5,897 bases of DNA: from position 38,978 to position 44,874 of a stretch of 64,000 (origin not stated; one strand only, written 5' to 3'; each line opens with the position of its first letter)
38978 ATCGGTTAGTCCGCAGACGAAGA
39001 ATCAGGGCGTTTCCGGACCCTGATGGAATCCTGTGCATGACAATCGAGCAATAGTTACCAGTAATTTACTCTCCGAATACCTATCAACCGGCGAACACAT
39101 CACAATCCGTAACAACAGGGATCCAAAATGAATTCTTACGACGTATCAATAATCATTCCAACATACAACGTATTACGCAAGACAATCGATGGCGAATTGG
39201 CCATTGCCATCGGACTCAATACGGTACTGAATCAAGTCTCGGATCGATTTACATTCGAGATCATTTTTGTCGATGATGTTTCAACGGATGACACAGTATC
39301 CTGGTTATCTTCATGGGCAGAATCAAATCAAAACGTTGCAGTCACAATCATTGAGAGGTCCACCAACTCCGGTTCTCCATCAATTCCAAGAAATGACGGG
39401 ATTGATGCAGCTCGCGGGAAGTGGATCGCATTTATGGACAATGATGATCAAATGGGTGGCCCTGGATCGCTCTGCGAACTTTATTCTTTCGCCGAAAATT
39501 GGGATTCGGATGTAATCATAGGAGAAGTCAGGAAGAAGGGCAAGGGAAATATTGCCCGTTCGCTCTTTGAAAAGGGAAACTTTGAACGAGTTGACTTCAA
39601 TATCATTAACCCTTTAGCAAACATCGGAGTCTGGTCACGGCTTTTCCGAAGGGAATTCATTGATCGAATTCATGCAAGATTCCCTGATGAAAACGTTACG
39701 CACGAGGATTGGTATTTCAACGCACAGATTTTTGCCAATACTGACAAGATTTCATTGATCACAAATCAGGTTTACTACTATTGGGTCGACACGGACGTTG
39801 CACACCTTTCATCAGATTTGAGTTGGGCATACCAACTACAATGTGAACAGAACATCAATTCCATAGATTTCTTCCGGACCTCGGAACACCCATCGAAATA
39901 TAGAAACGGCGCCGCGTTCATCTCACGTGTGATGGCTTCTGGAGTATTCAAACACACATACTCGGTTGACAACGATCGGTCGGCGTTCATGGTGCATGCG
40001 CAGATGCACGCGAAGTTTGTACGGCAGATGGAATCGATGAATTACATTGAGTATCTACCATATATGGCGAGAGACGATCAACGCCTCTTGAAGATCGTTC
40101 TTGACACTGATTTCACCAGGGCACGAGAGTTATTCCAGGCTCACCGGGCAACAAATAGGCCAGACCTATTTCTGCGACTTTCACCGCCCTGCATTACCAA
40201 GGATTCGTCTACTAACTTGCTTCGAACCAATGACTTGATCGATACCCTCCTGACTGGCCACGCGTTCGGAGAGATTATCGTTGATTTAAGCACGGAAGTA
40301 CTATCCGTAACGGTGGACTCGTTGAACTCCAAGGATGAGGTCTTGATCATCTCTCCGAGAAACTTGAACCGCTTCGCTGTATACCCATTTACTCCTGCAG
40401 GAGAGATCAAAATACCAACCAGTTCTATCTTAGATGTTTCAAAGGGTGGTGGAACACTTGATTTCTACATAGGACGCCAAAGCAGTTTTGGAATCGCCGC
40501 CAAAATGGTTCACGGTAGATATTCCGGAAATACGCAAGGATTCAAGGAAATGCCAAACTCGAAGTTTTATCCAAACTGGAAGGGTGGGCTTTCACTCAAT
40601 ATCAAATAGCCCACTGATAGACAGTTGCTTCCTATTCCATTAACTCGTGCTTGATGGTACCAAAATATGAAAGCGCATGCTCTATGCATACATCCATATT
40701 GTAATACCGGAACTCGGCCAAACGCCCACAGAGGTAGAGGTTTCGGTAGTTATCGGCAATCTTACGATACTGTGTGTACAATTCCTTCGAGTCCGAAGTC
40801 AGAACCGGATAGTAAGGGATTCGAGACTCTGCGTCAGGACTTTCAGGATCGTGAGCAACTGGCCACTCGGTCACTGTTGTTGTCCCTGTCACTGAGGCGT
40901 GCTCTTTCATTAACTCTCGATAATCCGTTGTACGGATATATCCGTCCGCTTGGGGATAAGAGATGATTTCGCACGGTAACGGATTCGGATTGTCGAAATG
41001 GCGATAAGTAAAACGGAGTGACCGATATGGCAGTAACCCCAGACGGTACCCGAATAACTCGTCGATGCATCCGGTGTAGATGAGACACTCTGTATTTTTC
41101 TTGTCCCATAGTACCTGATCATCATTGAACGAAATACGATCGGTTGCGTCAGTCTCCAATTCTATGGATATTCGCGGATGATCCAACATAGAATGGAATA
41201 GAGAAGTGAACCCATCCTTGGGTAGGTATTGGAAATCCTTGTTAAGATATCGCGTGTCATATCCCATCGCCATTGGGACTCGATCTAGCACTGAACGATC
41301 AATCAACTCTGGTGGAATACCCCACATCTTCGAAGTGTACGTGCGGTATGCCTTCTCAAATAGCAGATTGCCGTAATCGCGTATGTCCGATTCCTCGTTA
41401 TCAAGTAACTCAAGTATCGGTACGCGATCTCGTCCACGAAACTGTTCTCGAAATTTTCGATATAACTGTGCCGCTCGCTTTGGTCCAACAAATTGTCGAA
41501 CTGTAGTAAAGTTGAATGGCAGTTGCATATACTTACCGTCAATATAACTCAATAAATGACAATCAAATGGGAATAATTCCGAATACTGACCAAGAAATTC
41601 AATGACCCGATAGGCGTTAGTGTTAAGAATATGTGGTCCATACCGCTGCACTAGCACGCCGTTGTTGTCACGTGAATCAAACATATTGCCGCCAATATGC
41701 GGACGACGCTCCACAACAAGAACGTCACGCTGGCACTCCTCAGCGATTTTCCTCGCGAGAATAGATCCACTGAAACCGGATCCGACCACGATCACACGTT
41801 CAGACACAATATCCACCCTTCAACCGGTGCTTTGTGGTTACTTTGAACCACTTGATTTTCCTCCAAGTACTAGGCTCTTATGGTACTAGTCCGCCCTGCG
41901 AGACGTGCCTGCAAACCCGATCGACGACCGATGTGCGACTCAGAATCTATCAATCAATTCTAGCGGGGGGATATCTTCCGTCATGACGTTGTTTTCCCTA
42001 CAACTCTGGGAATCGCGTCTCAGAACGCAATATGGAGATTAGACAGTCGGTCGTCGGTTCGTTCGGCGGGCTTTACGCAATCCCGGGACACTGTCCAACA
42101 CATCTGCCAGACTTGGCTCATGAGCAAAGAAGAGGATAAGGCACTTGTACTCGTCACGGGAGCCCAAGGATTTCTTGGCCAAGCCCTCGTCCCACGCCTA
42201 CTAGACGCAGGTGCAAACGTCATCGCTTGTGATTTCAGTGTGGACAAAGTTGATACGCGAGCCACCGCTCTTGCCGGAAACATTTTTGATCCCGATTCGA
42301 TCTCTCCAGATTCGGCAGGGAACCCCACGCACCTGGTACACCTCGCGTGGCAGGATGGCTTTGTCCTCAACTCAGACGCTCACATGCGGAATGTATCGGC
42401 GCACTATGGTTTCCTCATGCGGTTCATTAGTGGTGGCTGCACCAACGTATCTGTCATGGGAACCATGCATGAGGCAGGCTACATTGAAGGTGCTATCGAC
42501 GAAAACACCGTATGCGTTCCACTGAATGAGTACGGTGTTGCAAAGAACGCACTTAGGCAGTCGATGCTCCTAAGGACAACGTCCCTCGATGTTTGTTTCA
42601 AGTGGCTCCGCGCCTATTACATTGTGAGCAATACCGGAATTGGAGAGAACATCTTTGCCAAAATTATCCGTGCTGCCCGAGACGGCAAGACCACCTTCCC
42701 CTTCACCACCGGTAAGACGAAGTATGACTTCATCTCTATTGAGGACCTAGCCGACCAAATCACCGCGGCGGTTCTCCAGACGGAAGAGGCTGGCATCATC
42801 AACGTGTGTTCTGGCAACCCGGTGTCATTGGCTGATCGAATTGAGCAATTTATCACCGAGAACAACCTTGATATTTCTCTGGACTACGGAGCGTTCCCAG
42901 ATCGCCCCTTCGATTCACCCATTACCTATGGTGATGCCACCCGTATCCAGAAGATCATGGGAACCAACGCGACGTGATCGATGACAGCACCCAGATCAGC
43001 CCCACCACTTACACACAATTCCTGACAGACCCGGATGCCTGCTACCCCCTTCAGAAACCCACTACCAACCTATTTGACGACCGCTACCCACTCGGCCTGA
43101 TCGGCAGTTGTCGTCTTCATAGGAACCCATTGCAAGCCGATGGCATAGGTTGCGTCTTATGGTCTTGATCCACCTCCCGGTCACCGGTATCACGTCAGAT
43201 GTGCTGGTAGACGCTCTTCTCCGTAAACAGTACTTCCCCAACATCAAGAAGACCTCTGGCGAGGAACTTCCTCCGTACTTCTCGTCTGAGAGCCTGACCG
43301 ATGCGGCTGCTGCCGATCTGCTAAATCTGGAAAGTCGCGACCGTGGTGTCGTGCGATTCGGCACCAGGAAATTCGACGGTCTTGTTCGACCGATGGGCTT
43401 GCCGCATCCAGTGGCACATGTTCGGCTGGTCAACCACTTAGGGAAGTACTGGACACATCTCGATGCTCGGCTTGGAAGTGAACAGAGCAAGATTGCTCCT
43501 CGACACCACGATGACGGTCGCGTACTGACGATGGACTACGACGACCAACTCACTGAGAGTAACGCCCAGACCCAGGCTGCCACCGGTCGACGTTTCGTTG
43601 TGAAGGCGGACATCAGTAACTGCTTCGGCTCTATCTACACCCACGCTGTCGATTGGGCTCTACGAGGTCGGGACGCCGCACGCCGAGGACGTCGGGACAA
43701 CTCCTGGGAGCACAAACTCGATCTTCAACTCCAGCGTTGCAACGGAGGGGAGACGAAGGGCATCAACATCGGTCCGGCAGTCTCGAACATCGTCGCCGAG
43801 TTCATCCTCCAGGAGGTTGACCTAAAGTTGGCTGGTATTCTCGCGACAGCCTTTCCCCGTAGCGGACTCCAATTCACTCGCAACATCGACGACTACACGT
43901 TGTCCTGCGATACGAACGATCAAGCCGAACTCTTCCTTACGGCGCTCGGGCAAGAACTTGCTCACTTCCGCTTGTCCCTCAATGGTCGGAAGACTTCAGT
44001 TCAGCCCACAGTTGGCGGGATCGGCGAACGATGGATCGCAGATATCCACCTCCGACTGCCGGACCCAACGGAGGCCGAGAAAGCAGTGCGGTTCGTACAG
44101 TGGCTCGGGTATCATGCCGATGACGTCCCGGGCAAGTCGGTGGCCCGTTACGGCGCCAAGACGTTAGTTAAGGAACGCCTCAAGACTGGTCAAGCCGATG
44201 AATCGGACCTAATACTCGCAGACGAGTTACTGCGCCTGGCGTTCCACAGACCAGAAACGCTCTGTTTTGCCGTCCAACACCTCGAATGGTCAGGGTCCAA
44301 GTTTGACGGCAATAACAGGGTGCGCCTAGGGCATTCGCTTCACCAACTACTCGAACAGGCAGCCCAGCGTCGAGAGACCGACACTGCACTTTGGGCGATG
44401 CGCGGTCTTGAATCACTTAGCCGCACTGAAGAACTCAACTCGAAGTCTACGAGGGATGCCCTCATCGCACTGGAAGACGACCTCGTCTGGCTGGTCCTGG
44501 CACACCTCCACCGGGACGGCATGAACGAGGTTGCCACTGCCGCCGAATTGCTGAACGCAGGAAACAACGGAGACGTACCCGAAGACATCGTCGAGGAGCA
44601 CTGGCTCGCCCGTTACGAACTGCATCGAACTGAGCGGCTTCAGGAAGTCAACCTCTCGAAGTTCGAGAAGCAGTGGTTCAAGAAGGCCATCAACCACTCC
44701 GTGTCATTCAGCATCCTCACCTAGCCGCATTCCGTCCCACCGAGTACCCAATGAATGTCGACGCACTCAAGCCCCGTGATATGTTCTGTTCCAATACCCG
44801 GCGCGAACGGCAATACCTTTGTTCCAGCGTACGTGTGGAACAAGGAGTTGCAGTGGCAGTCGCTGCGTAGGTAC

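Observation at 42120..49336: Antibiotic-type 2,6-dideoxysugar pathway wired into a wall-polymer cluster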

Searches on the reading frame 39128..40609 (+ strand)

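Call 3: search_protein_families(library=pfam, proteins=[window:39128-40609:+])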
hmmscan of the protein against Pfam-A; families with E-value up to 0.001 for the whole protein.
window:39128-40609:+ (493 aa): 2 families
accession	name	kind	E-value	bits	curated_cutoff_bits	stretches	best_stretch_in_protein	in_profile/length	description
PF00535.33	Glycos_transf_2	-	1.2e-24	87.6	23.3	1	7-179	1-165/168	Glycosyl transferase family 2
PF10111.15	Glyco_tranf_2_2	-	9.1e-07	29.1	27.3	1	32-108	18-93/276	Glycosyltransferase like family 2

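Call 4: search_protein_families(library=ncbifam, proteins=[window:39128-40609:+])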
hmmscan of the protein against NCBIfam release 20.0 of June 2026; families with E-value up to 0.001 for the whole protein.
window:39128-40609:+ (493 aa): 12 families
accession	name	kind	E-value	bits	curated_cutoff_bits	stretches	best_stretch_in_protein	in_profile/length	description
NF007482.0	PRK10073.1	equivalog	1.8e-17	63.4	423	1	5-130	7-118/334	glycosyltransferase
NF047683.1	TeichurnBiosyTuaG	equivalog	2.2e-13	50.4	400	1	5-108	7-98/252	teichuronic acid biosynthesis protein TuaG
NF041875.1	EPS_EpsD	equivalog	8e-13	48.5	370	1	6-137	1-119/325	exopolysaccharide biosynthesis glycosyltransferase EpsD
NF050050.1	ProtGlycPglI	equivalog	3.5e-09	36.4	500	1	6-128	4-114/306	GalNAc(5)-diNAcBac-PP-undecaprenol beta-1,3-glucosyltransferase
NF038302.1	EPS_HpsE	equivalog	6.7e-09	35.1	300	1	5-124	2-113/307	hormogonium polysaccharide biosynthesis glycosyltransferase HpsE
TIGR03965.1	mycofact_glyco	equivalog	2.7e-08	33.2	280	1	5-106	75-164/467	mycofactocin biosynthesis glycosyltransferase MftF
NF047588.1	GlcsyltransPgfSStrep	equivalog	8.1e-08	31.8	500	1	6-149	3-135/308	glycosyltransferase PgfS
NF007453.0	PRK10018.1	equivalog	4.1e-06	26.6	382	1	6-109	8-99/280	colanic acid biosynthesis glycosyltransferase WcaA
TIGR03937.1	PgaC_IcaA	equivalog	4.7e-06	25.8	422.3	1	5-107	46-136/407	poly-beta-1,6-N-acetyl-D-glucosamine synthase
NF007986.1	PRK10714.1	equivalog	8.6e-06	25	529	1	5-180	7-171/316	undecaprenyl-phosphate 4-deoxy-4-formamido-L-arabinose transferase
TIGR04283.1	glyco_like_mftF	equivalog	0.00061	19.4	182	0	6-108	1-84/221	TIGR04283 family arsenosugar biosynthesis glycosyltransferase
NF053739.1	GlytfEpsEBac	equivalog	0.00062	18.8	450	1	6-107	3-93/265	glycosyltransferase EpsE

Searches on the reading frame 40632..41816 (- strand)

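Call 3: search_protein_families(library=pfam, proteins=[window:40632-41816:-])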
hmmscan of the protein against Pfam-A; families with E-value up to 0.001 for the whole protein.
window:40632-41816:- (394 aa): 4 families
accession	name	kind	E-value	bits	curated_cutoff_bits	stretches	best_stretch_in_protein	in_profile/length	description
PF03275.19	GLF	-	1.1e-51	175.9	26.3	1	157-371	3-203/203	UDP-galactopyranose mutase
PF13450.12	NAD_binding_8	-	1.5e-14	54.4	21.9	1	10-75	1-65/68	NAD(P)-binding Rossmann-like domain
PF01266.30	DAO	-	1.2e-05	25.5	27.9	1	7-182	1-130/353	FAD dependent oxidoreductase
PF01593.30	Amino_oxidase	-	0.00015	21.6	19.8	1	20-78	6-61/443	Flavin containing amine oxidoreductase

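Call 4: search_protein_families(library=ncbifam, proteins=[window:40632-41816:-])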
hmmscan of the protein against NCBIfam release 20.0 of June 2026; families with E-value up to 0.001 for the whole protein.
window:40632-41816:- (394 aa): 8 families
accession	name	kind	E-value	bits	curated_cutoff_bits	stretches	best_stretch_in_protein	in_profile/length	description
TIGR00031.1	UDP-GALP_mutase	equivalog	4.8e-101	338.4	303.75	1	8-385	4-373/378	UDP-galactopyranose mutase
NF005548.0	PRK07208.1-4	equivalog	3.6e-08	32.5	389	1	6-172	4-166/488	hypothetical protein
NF005546.0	PRK07208.1-2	equivalog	5.3e-07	28.6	418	0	345-389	459-503/527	hypothetical protein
NF005545.0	PRK07208.1-1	equivalog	3.4e-06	25.7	451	1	7-171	9-169/504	hypothetical protein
TIGR00562.1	proto_IX_ox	equivalog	1.5e-05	23.8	97.85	1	6-75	3-71/470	protoporphyrinogen oxidase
NF005547.0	PRK07208.1-3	equivalog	1.8e-05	23.7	380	0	7-172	6-171/465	hypothetical protein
TIGR01813.1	flavo_cyto_c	subfamily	0.00016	20.6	285.45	1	8-45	2-39/444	flavocytochrome c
NF005560.0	PRK07233.1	equivalog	0.00081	18.3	252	0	7-80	2-75/435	hypothetical protein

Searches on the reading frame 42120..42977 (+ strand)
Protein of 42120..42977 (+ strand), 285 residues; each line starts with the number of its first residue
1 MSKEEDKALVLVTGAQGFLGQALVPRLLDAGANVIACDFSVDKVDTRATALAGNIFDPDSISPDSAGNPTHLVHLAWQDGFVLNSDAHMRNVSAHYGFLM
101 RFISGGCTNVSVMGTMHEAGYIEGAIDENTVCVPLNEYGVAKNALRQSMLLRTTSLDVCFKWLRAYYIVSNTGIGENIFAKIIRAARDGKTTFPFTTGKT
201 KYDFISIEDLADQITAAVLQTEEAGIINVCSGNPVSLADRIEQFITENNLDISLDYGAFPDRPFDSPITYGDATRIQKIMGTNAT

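Call 3: search_protein_families(library=pfam, proteins=[window:42120-42977:+])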
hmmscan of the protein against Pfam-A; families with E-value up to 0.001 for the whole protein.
window:42120-42977:+ (285 aa): 3 families
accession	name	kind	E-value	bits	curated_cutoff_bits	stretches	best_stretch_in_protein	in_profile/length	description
PF01370.27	Epimerase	-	5.2e-21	75.6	20.9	1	10-230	1-240/240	NAD dependent epimerase/dehydratase family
PF16363.11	GDP_Man_Dehyd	-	2.8e-07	30.7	27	0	124-251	139-269/332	GDP-mannose 4,6 dehydratase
PF00106.31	adh_short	-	0.00012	22.1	26.6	1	9-52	2-45/195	short chain dehydrogenase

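Call 4: search_protein_families(library=ncbifam, proteins=[window:42120-42977:+])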
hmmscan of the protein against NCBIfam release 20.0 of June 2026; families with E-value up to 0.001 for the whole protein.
window:42120-42977:+ (285 aa): 16 families
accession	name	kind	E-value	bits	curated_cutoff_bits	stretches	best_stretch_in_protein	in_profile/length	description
TIGR02197.1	heptose_epim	equivalog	7.3e-09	35.2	274.6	1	10-262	1-274/316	ADP-glyceromanno-heptose 6-epimerase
TIGR01777.1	yfcH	hypoth_equivalog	1.3e-08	34.8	207.35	0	193-244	186-237/292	TIGR01777 family oxidoreductase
TIGR01179.1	galE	equivalog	9.6e-08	31.2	262.3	1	193-281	217-306/332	UDP-glucose 4-epimerase GalE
TIGR04180.1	EDH_00030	hypoth_equivalog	3.7e-07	29.5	475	0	10-36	1-27/297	NAD-dependent 4,6-dehydratase LegB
NF050030.1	thlkprotThyD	equivalog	8.8e-07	28.4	400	0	194-240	196-242/305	thylakoid membrane protein ThyD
NF006619.0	PRK09186.1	equivalog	3.2e-06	26.9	255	1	8-52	5-49/256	oxidoreductase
NF050023.1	7alphHDSH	equivalog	4.4e-05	23.1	450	1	6-52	5-51/259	7alpha-hydroxysteroid dehydrogenase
NF005474.0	PRK07074.1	equivalog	5.6e-05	22.9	361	1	7-57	3-53/259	SDR family oxidoreductase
NF042423.1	oxyalk_red_Shew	equivalog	0.0001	21.5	580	1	9-168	10-174/331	2-alkyl-3-oxoalkanoate reductase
NF047922.1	GDPFucSynFcl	equivalog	0.00018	21.1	500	0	182-242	186-247/308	GDP-L-fucose synthase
TIGR03466.1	HpnA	hypoth_equivalog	0.00022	20.3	367.65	1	10-79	3-75/327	hopanoid-associated sugar epimerase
NF042950.1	3PPDhyd_Dh_HcaB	equivalog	0.00028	20.3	450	1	8-54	7-53/269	3-phenylpropionate-dihydrodiol/cinnamic acid-dihydrodiol dehydrogenase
TIGR01746.1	Thioester-redct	subfamily_domain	0.00031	20.1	213.35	0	10-36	2-29/371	thioester reductase domain-containing protein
NF006074.0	PRK08220.1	equivalog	0.00037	20.2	312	0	7-62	8-63/251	2,3-dihydro-2,3-dihydroxybenzoate dehydrogenase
NF006119.0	PRK08264.1-5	subfamily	0.00068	19.2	249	0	6-62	5-63/233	SDR family oxidoreductase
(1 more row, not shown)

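Call 11: search_solved_structures(query=window:42120-42977:+, show_alignments=1)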
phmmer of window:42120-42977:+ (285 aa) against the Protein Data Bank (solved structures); distinct sequences matched with E-value up to 0.001: 8.
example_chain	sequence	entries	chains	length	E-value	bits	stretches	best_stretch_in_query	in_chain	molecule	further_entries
6kv9_A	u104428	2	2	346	3e-11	46.4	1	10-282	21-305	MoeE5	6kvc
2pzj_A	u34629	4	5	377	2.1e-07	33.8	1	193-281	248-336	Putative nucleotide sugar epimerase/ dehydratase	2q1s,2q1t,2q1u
5u4q_A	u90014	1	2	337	1e-05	28.3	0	10-46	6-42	dTDP-glucose 4,6-dehydratase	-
6zl6_A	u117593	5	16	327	0.00012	24.8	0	119-241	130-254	Epimerase domain-containing protein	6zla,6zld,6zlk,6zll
6dnt_A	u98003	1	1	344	0.00013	24.7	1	7-279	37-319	NAD-dependent epimerase/dehydratase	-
2pk3_A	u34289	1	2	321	0.00026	23.7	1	10-279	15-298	GDP-6-deoxy-D-lyxo-4-hexulose reductase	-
3oh8_A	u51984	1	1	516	0.00033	23.4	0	195-244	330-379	Nucleoside-diphosphate sugar epimerase (SulA family)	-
6zlj_A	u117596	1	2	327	0.00045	22.9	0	119-241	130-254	Epimerase domain-containing protein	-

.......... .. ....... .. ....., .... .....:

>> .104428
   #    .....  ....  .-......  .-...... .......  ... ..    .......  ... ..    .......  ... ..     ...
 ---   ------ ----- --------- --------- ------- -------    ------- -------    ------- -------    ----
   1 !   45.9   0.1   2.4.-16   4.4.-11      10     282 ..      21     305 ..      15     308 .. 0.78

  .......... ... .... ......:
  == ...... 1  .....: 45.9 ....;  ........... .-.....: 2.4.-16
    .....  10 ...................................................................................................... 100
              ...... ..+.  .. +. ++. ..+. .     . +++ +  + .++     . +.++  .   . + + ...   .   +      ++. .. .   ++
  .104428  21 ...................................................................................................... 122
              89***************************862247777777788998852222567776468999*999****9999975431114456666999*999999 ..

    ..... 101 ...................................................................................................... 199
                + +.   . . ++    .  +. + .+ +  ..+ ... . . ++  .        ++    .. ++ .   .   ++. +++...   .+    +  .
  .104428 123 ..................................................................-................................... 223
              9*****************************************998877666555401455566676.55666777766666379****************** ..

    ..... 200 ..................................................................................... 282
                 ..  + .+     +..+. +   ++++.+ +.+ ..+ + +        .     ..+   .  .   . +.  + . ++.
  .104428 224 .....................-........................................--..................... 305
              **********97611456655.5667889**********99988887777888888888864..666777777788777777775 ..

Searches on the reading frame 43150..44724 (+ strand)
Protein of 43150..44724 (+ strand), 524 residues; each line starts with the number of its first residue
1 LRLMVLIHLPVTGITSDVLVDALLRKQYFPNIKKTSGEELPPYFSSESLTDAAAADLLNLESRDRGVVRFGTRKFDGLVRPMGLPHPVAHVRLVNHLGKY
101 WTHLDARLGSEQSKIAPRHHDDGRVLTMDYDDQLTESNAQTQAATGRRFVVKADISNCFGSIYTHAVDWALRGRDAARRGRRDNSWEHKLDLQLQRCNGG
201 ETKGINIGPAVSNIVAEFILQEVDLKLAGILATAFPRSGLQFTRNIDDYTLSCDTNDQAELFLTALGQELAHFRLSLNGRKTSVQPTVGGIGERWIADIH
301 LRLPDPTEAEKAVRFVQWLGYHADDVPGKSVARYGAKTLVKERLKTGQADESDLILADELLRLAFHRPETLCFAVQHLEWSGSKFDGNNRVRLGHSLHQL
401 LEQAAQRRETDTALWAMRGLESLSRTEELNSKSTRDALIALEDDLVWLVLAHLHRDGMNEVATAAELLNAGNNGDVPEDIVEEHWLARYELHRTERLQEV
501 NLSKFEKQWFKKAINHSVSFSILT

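Call 3: search_protein_families(library=pfam, proteins=[window:43150-44724:+])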
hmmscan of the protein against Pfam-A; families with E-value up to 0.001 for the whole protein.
window:43150-44724:+ (524 aa): 1 family
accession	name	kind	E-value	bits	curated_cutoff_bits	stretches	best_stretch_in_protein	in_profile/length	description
PF00078.32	RVT_1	-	6.7e-10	39.5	29.6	1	132-286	52-193/205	Reverse transcriptase (RNA-dependent DNA polymerase)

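Call 4: search_protein_families(library=ncbifam, proteins=[window:43150-44724:+])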
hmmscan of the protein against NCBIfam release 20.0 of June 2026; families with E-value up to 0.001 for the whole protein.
window:43150-44724:+ (524 aa): 4 families
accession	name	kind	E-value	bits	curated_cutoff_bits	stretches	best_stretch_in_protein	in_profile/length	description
NF041749.1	Drt4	equivalog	1.9e-95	320.7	450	1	19-520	3-489/489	antiviral reverse transcriptase Drt4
NF041748.1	Drt3b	equivalog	1.5e-31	109.8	350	1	149-284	175-314/647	antiviral reverse transcriptase Drt3b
TIGR04416.1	group_II_RT_mat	equivalog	2.5e-09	36.7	300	1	139-285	114-252/353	group II intron reverse transcriptase/maturase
NF038233.2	retron_St85_RT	exception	4.2e-08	32.8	235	1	142-282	83-214/289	retron St85 family RNA-directed DNA polymerase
